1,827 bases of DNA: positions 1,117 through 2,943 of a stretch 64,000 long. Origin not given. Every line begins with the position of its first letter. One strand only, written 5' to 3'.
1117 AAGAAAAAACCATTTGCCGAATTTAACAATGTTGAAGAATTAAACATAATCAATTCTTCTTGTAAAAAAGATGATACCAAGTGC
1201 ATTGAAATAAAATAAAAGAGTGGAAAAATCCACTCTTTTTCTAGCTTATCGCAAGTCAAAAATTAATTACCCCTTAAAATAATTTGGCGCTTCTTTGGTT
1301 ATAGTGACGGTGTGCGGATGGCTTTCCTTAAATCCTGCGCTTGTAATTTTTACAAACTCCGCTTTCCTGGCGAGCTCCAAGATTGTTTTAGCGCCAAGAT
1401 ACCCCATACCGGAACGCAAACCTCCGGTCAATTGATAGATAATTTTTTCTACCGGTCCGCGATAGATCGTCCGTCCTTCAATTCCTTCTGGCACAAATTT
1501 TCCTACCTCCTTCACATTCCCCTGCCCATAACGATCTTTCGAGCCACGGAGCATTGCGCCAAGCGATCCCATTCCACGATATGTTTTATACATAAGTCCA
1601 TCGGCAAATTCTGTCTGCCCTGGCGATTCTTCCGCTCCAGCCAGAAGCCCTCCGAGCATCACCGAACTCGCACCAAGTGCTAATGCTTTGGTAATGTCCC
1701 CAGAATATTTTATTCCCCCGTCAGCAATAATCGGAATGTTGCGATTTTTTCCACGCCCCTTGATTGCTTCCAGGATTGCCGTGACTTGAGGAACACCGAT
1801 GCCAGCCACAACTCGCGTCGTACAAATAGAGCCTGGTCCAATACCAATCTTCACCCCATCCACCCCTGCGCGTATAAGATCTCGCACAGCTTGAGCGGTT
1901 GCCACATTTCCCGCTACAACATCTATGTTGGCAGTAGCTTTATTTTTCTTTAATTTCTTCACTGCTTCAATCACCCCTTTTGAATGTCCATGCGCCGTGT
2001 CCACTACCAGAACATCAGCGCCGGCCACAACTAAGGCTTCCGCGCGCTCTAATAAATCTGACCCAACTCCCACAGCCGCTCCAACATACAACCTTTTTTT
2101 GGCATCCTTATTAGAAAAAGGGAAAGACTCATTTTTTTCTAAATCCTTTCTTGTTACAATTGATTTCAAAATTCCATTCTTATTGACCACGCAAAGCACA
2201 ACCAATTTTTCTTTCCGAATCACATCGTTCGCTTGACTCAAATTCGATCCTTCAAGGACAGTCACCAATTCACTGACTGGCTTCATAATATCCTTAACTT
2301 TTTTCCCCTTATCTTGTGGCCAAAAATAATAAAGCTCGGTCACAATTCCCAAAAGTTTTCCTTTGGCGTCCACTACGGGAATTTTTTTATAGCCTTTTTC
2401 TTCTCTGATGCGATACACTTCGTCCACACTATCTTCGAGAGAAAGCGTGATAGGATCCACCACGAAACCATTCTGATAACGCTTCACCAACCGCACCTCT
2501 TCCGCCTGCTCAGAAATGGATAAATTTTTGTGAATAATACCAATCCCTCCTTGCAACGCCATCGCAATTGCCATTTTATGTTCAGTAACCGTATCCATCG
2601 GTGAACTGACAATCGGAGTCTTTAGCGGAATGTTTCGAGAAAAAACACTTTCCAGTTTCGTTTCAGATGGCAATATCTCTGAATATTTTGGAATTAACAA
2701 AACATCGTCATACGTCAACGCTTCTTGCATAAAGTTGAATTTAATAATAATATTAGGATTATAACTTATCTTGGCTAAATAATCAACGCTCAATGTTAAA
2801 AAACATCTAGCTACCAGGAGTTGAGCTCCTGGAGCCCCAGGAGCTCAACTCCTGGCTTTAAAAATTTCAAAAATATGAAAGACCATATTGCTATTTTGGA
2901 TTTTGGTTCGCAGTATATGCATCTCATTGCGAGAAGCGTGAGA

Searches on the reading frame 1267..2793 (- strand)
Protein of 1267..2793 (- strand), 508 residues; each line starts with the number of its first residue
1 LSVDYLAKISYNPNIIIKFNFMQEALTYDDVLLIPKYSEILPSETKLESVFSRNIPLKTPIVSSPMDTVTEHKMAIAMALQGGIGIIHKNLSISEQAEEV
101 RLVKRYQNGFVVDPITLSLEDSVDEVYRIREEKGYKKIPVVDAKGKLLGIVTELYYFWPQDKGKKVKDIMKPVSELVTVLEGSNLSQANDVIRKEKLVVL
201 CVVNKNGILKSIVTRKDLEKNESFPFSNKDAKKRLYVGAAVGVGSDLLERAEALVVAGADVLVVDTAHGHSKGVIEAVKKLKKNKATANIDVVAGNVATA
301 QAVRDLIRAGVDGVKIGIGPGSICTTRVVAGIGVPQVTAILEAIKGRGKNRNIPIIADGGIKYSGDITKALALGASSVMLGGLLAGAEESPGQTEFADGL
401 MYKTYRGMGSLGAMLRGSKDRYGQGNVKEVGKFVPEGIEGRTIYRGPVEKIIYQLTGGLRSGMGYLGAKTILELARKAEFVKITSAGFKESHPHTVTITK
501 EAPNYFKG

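Call 18: search_protein_families(library=pfam, proteins=[window:1267-2793:-], max_evalue=0.00001)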
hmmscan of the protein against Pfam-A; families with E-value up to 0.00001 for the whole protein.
window:1267-2793:- (508 aa): 5 families
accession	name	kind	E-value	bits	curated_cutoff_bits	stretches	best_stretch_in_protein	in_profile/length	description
PF00478.31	IMPDH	-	3.1e-155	516.8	25.6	1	25-494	1-345/345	IMP dehydrogenase / GMP reductase domain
PF00571.33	CBS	-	4e-13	49.9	24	1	113-153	8-48/57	CBS domain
PF01070.24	FMN_dh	-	1.2e-07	31.5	24.9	1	279-412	208-336/350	FMN-dependent dehydrogenase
PF03060.21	NMO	-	2.2e-07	31.1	28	0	290-392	136-233/331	Nitronate monooxygenase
PF01645.23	Glu_synthase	-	9.7e-06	25.4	20.4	0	276-381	193-304/369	Conserved region in glutamate synthase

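Call 27: find_homologous_proteins(query=window:1267-2721:-, max_evalue=1e-50)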
Query window:1267-2721:- (484 aa): 8000 proteins with E <= 1e-50 among 8000 candidates; the best 120 are listed.
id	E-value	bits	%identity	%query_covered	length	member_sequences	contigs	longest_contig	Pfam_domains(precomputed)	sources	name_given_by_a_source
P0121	0.0e+0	1044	100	100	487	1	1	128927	PF01070.25,PF00478.32,PF03060.22,PF00571.34,PF01645.24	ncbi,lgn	ncbi:MAG: IMP dehydrogenase [Candidatus Moraniibacteriota bacterium]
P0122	0.0e+0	1013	96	100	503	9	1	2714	PF01070.25,PF00478.32,PF03060.22,PF00977.28,PF00571.34,PF01645.24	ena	-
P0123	1.3e-282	955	89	100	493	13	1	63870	PF01070.25,PF00478.32,PF03060.22,PF00571.34,PF01645.24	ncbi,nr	ncbi:MAG: IMP dehydrogenase [Candidatus Moranbacteria bacterium]|nr:IMP dehydrogenase [Candidatus Mo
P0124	2.8e-282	954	89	100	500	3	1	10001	PF01070.25,PF00478.32,PF03060.22,PF00571.34,PF01645.24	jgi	jgi:IMP dehydrogenase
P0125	2.3e-281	951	89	100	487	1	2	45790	PF01070.25,PF00478.32,PF03060.22,PF00571.34,PF01645.24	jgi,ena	jgi:IMP dehydrogenase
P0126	5.3e-274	927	87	100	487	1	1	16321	PF01070.25,PF05690.21,PF00478.32,PF03060.22,PF00977.28,PF00571.34,PF01645.24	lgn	-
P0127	1.2e-264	896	84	100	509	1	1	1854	PF01070.25,PF00478.32,PF03060.22,PF00571.34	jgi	jgi:IMP dehydrogenase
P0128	2.4e-252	856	79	100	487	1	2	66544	PF01070.25,PF00478.32,PF03060.22,PF00571.34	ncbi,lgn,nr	ncbi:MAG: IMP dehydrogenase [Patescibacteria group bacterium]|nr:IMP dehydrogenase [Patescibacteria 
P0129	9.4e-247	837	79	100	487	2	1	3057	PF01070.25,PF00478.32,PF03060.22,PF00571.34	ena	-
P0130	1.1e-239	814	76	100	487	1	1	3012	PF01070.25,PF00478.32,PF00571.34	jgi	jgi:IMP dehydrogenase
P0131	1.7e-237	807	75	100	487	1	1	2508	PF01070.25,PF00478.32,PF03060.22,PF00571.34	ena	-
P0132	1.9e-232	790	73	100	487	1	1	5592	PF01070.25,PF00478.32,PF03060.22,PF00571.34,PF01645.24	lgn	-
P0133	1.9e-232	790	74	100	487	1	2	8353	PF01070.25,PF00478.32,PF03060.22,PF00571.34,PF01645.24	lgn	-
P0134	1.7e-231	787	72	100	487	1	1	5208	PF01070.25,PF00478.32,PF03060.22,PF00571.34,PF01645.24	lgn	-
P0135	1.7e-231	787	74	99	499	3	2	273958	PF01070.25,PF00478.32,PF03060.22,PF00571.34,PF01645.24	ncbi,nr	ncbi:MAG: IMP dehydrogenase [Candidatus Pacebacteria bacterium]|nr:IMP dehydrogenase [Candidatus Pac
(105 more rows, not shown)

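Call 32: find_encoding_contigs(protein=P0121, flank=10000, max_places=10)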
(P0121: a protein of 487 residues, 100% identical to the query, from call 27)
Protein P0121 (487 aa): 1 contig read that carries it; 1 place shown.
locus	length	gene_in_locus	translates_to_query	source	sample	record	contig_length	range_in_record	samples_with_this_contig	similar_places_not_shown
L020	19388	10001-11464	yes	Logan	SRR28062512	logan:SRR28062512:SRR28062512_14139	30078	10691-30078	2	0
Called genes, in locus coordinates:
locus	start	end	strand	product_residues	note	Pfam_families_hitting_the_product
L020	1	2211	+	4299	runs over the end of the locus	?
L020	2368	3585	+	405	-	PF00586:AIRS (weak), PF02769:AIRS_C (weak)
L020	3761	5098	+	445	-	-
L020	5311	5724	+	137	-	-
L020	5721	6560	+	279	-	PF01370:Epimerase, PF04321:RmlD_sub_bind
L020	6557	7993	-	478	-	PF01979:Amidohydro_1, PF07969:Amidohydro_3 (weak)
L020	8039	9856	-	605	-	PF00117:GATase, PF07722:Peptidase_C26, PF02540:NAD_synthase (weak), PF00958:GMP_synt_C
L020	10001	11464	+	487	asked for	PF00478:IMPDH, PF00571:CBS (weak), PF01645:Glu_synthase (weak), PF01070:FMN_dh, PF03060:NMO (weak)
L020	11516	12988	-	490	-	PF12708:Pect-lyase_RHGA_epim (weak), PF00295:Glyco_hydro_28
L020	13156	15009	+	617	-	PF02366:PMT, PF13231:PMT_2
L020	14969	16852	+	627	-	PF02366:PMT (weak), PF13231:PMT_2 (weak)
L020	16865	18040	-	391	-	PF01266:DAO (weak), PF01494:FAD_binding_3 (faint)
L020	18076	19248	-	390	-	-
